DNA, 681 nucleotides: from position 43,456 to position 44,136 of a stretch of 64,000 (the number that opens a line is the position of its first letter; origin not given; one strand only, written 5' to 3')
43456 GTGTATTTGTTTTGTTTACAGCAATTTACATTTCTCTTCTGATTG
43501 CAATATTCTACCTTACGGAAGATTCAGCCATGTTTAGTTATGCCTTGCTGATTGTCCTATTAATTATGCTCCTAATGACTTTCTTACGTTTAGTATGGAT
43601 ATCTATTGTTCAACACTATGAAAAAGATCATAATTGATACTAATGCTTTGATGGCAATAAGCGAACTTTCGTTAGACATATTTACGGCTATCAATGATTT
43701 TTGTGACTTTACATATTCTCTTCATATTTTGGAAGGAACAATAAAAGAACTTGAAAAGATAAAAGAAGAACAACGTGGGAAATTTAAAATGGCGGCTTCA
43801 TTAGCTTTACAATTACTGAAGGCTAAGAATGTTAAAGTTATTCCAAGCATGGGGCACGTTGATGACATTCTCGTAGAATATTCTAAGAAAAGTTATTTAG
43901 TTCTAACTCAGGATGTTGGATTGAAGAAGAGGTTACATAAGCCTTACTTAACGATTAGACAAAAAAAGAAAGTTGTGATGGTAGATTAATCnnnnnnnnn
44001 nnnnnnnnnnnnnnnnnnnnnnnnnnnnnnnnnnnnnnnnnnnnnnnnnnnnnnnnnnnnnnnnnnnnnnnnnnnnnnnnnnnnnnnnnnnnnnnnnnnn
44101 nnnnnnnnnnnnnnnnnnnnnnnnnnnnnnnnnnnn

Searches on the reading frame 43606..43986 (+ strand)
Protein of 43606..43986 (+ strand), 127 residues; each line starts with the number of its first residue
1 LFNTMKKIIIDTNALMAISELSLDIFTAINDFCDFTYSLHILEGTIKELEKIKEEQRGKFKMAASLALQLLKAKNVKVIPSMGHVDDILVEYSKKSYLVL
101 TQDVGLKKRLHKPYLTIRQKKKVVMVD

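Call 29: search_protein_families(library=pfam, proteins=[window:43606-43986:+], max_evalue=0.001)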
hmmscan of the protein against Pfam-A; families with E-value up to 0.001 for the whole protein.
window:43606-43986:+ (127 aa): 1 family
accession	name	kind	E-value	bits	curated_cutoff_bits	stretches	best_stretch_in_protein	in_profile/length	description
PF18477.7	PIN_9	-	3e-14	53.7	26.3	1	8-113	1-106/116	PIN like domain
